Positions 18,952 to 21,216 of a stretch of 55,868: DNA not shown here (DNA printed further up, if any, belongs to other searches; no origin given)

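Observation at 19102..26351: Five-gene cytoplasmic FDH-like operon wiring one Fe-S module to two different molybdopterin catalytic subunits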

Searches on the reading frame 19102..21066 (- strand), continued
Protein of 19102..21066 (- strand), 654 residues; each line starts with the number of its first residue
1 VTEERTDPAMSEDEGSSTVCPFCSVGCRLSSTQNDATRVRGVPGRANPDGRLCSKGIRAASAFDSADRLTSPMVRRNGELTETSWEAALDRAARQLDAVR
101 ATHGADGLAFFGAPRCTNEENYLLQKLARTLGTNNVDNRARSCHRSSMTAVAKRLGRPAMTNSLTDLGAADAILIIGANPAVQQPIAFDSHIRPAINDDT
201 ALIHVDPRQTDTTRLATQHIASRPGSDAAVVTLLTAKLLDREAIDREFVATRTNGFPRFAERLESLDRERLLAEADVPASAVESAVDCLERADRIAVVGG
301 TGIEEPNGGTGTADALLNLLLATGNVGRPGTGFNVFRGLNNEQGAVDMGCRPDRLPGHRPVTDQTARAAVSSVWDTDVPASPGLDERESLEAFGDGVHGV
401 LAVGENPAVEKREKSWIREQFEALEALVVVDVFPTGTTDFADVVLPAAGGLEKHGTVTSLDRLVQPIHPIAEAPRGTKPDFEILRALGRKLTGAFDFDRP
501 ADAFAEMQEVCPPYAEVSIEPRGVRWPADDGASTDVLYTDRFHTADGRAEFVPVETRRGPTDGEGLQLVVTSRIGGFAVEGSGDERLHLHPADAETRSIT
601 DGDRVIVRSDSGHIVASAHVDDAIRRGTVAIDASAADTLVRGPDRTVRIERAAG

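Call 38: search_protein_families(library=pfam, proteins=[L026:3343-4476:+, L026:4641-5219:+, L026:5300-6388:+, L026:6385-7437:+, L026:7434-9071:+, L052:9054-9947:+, L026:12050-13336:+, L026:13370-14047:+, L026:14066-15025:-, L001:8242-9732:-], max_evalue=0.001)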
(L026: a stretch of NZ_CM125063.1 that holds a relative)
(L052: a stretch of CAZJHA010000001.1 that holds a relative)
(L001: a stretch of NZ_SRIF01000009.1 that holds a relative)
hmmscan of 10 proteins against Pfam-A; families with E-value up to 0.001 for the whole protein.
L026:3343-4476:+ (377 aa): 2 families
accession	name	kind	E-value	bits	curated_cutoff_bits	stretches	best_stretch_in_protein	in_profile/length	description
PF24034.1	DUF7343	-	3e-26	91.5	27.6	1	303-362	2-61/62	Domain of unknown function (DUF7343)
PF24036.1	DUF7345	-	2.3e-22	80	27.5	1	49-163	2-116/132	Domain of unknown function (DUF7345)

L026:4641-5219:+ (192 aa): 2 families
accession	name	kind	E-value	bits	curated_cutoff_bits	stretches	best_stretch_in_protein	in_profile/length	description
PF01641.26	SelR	-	1.7e-49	167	24.9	1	76-188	1-115/116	SelR domain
PF24046.1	At4g08330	-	0.00027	21.4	27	0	148-174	73-99/129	At4g08330 beta-tent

L026:5300-6388:+ (362 aa): 2 families
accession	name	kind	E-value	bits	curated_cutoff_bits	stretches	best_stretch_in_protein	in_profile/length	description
PF12849.12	PBP_like_2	-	1.2e-25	91.2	27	1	109-319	31-252/267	PBP superfamily domain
PF12727.12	PBP_like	-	2.7e-06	27.1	27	1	110-269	5-149/193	PBP superfamily domain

L026:6385-7437:+ (350 aa): 1 family
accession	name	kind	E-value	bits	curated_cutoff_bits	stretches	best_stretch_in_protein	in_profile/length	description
PF00528.27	BPD_transp_1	-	1e-11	45.4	26.4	1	140-342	1-183/184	Binding-protein-dependent transport system inner membrane component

L026:7434-9071:+ (545 aa): 1 family
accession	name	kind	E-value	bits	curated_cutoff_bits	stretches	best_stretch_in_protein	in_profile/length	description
PF00528.27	BPD_transp_1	-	1e-15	58.4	26.4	1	316-542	2-181/184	Binding-protein-dependent transport system inner membrane component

L052:9054-9947:+ (297 aa): 6 families
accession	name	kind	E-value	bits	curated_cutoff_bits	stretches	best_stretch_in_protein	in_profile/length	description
PF00005.33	ABC_tran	-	3.1e-31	109.2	25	1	53-220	1-136/137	ABC transporter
PF13304.12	AAA_21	-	1.3e-13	52.2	27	2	169-251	213-300/304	AAA domain, putative AbiEii toxin, Type IV TA system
PF02463.25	SMC_N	-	2.9e-08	33.8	40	1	62-265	23-213/220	RecF/RecN/SMC N terminal domain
PF20703.3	nSTAND1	-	4.2e-06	27.1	27.1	1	37-82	7-52/379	Novel STAND NTPase 1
PF13175.12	AAA_15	-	0.00061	19.9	32.1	0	53-102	14-61/374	AAA ATPase domain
PF13401.12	AAA_22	-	0.0008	20.2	27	0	63-91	5-35/130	AAA domain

L026:12050-13336:+ (428 aa): 2 families
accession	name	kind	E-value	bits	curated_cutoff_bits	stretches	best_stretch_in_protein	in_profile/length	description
PF07690.21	MFS_1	-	3.6e-42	145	33.4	2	26-372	11-347/347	Major Facilitator Superfamily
PF00083.30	Sugar_tr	-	0.00023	20.6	22.3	0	44-406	44-438/452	Sugar (and other) transporter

L026:13370-14047:+ (225 aa): 2 families
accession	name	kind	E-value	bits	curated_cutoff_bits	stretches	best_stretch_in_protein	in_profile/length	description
PF12804.13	NTP_transf_3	-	9.5e-38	130.3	27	1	25-184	1-157/160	MobA-like NTP transferase domain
PF02348.25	CTP_transf_3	-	4.3e-05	23.9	22.6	1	25-133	2-111/217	Cytidylyltransferase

L026:14066-15025:- (319 aa): 3 families
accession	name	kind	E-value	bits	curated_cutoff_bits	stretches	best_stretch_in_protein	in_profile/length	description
PF04055.27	Radical_SAM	-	7.8e-32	111.2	29.5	1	15-166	1-154/166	Radical SAM superfamily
PF06463.18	Mob_synth_C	-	1.4e-16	61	37.4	1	184-297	2-125/128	Molybdenum Cofactor Synthesis C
PF13353.11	Fer4_12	-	2.1e-05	25.3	22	1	12-87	5-77/137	4Fe-4S single cluster domain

L001:8242-9732:- (496 aa): 2 families
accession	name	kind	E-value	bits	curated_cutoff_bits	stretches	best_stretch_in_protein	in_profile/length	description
PF00149.33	Metallophos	-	9e-10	39.7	21.5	1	59-235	4-142/191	Calcineurin-like phosphoesterase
PF12850.12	Metallophos_2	-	1.8e-07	31.7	27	1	362-409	92-141/154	Calcineurin-like phosphoesterase superfamily domain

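Call 39: search_protein_families(library=ncbifam, proteins=[L026:10001-11980:+, L001:9965-11938:+, L003:10001-11863:+, L026:12050-13336:+], max_evalue=1e-10)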
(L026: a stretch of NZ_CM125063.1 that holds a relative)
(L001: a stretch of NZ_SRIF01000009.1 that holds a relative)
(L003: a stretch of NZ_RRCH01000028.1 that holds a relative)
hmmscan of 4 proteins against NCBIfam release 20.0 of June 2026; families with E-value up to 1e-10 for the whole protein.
L026:10001-11980:+ (659 aa): 24 families
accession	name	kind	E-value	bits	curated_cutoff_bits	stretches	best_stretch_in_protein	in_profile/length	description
TIGR01591.1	Fdh-alpha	equivalog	2.8e-162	541.2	666.25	1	11-641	2-640/672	formate dehydrogenase subunit alpha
NF047855.1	AssmNtatRedNasC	equivalog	1.4e-124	417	1100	1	7-641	20-673/708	assimilatory nitrate reductase catalytic subunit NasC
NF041323.1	Nitr_red_NasA_Halo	equivalog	7.6e-103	345.3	1000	1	15-641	3-642/673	assimilatory nitrate reductase NasA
TIGR01701.1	Fdhalpha-like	subfamily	3.5e-62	210.6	582.15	1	57-621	96-689/744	FdhF/YdeP family oxidoreductase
NF041513.1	formate_DH_Act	exception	1.2e-58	198.8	1400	1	8-263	43-311/1067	formate dehydrogenase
TIGR01706.1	NAPA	equivalog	2.5e-51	175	930.55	2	8-245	43-291/830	periplasmic nitrate reductase subunit alpha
TIGR01553.1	formate-DH-alph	equivalog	3e-51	174.2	814.2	1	7-247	44-306/1009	formate dehydrogenase-N subunit alpha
NF010055.0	PRK13532.1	equivalog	6.7e-51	173.5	904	2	8-245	43-291/830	nitrate reductase catalytic subunit NapA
NF012032.0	PRK15488.1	equivalog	6.7e-49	166.6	694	1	6-323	42-359/759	thiosulfate reductase PhsA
NF005895.0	PRK07860.1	equivalog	2e-46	158.5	802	1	8-504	237-677/811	NADH-quinone oxidoreductase subunit G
TIGR01973.1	NuoG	equivalog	6.3e-40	137.6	470.05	1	7-480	214-606/606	NADH-quinone oxidoreductase subunit NuoG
NF007406.0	PRK09939.1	equivalog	1e-31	109.9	1473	2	234-422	308-488/759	acid resistance putative oxidoreductase YdeP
TIGR03479.1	DMSO_red_II_alp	subfamily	5.5e-31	107.5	984.75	1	45-245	105-307/913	molybdopterin-dependent oxidoreductase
TIGR00509.1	bisC_fam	subfamily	5.6e-28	97.6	1017.55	1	181-485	194-511/772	molybdopterin guanine dinucleotide-containing S/N-oxide reductase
TIGR02693.1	arsenite_ox_L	equivalog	3.7e-27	94.7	359.05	1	58-327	113-415/806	arsenate reductase (azurin) large subunit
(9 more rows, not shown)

L001:9965-11938:+ (657 aa): 21 families
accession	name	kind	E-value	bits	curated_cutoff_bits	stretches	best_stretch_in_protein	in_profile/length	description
TIGR01591.1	Fdh-alpha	equivalog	6.1e-139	464.1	666.25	1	14-636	1-641/672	formate dehydrogenase subunit alpha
NF047855.1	AssmNtatRedNasC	equivalog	3.1e-105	353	1100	1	13-560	22-582/708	assimilatory nitrate reductase catalytic subunit NasC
NF041323.1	Nitr_red_NasA_Halo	equivalog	1.8e-89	301.1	1000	1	19-635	3-642/673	assimilatory nitrate reductase NasA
TIGR01553.1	formate-DH-alph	equivalog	1.1e-47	162.4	814.2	1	14-250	47-305/1009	formate dehydrogenase-N subunit alpha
NF041513.1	formate_DH_Act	exception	3.2e-47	161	1400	1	14-245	45-291/1067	formate dehydrogenase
TIGR01701.1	Fdhalpha-like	subfamily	1.2e-42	146.1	582.15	1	62-568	97-626/744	FdhF/YdeP family oxidoreductase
NF005895.0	PRK07860.1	equivalog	1.4e-41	142.4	802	2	338-565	508-730/811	NADH-quinone oxidoreductase subunit G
TIGR01973.1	NuoG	equivalog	1.5e-38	133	470.05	1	13-484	216-606/606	NADH-quinone oxidoreductase subunit NuoG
NF012032.0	PRK15488.1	equivalog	3.1e-37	128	694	1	13-295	45-327/759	thiosulfate reductase PhsA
TIGR03479.1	DMSO_red_II_alp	subfamily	9.7e-33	113.2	984.75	1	42-249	98-307/913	molybdopterin-dependent oxidoreductase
NF010055.0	PRK13532.1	equivalog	3.6e-32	111.5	904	2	12-249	43-291/830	nitrate reductase catalytic subunit NapA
TIGR01706.1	NAPA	equivalog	8.6e-32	110.3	930.55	2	246-487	322-570/830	periplasmic nitrate reductase subunit alpha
TIGR00509.1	bisC_fam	subfamily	2.6e-29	102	1017.55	1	185-498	194-519/772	molybdopterin guanine dinucleotide-containing S/N-oxide reductase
TIGR02693.1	arsenite_ox_L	equivalog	3.9e-25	88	359.05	1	61-488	112-573/806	arsenate reductase (azurin) large subunit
TIGR03129.1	one_C_dehyd_B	equivalog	7.5e-23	80.7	327.8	1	15-235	3-214/421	formylmethanofuran dehydrogenase subunit B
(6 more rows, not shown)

L003:10001-11863:+ (621 aa): 19 families
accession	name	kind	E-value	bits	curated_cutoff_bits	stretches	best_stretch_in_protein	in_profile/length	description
TIGR01591.1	Fdh-alpha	equivalog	2.8e-142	475.2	666.25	1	4-613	2-641/672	formate dehydrogenase subunit alpha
NF047855.1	AssmNtatRedNasC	equivalog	1.8e-107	360.4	1100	1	2-533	22-578/708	assimilatory nitrate reductase catalytic subunit NasC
NF041323.1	Nitr_red_NasA_Halo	equivalog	1.5e-88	298.1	1000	1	8-611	3-641/673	assimilatory nitrate reductase NasA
TIGR01701.1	Fdhalpha-like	subfamily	1.1e-55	189.1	582.15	1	47-557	95-641/744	FdhF/YdeP family oxidoreductase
NF041513.1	formate_DH_Act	exception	1.6e-50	171.9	1400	1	2-223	44-282/1067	formate dehydrogenase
TIGR01553.1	formate-DH-alph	equivalog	1.2e-48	165.6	814.2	1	1-233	45-301/1009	formate dehydrogenase-N subunit alpha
NF005895.0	PRK07860.1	equivalog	1.5e-42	145.6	802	1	1-600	237-766/811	NADH-quinone oxidoreductase subunit G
TIGR01706.1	NAPA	equivalog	1.3e-39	136.2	930.55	2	3-236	45-291/830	periplasmic nitrate reductase subunit alpha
NF010055.0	PRK13532.1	equivalog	2.9e-39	135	904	2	3-236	45-291/830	nitrate reductase catalytic subunit NapA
TIGR01973.1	NuoG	equivalog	2e-35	122.7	470.05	1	1-470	215-606/606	NADH-quinone oxidoreductase subunit NuoG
NF007406.0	PRK09939.1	equivalog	1.3e-31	109.5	1473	2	226-408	309-484/759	acid resistance putative oxidoreductase YdeP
TIGR03479.1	DMSO_red_II_alp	subfamily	2.9e-30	105.1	984.75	1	30-236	99-307/913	molybdopterin-dependent oxidoreductase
TIGR02693.1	arsenite_ox_L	equivalog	1.2e-28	99.6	359.05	1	45-474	109-573/806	arsenate reductase (azurin) large subunit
NF012032.0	PRK15488.1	equivalog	1.1e-27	96.5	694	1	2-314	45-360/759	thiosulfate reductase PhsA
TIGR00509.1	bisC_fam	subfamily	5.3e-26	91.1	1017.55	1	176-475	198-511/772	molybdopterin guanine dinucleotide-containing S/N-oxide reductase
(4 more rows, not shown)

L026:12050-13336:+ (428 aa): 5 families
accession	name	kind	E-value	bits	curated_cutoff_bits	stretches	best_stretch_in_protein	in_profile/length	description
NF049980.1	SfMCT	equivalog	6.4e-121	403.6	320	1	10-393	1-376/378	L-lactate MFS transporter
TIGR00890.1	2A0111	subfamily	4.6e-54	183.8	374.85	1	10-393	2-368/377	oxalate/formate antiport family MFS transporter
TIGR04259.1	oxa_formateAnti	equivalog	4.2e-41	141.1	335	1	10-399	1-385/405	oxalate/formate MFS antiporter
TIGR00893.1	2A0114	subfamily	4.3e-14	52.3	395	1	45-401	31-393/399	D-galactonate transporter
TIGR00892.1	2A0113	subfamily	7.1e-13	48.1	586.1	1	13-398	21-411/455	monocarboxylate transporter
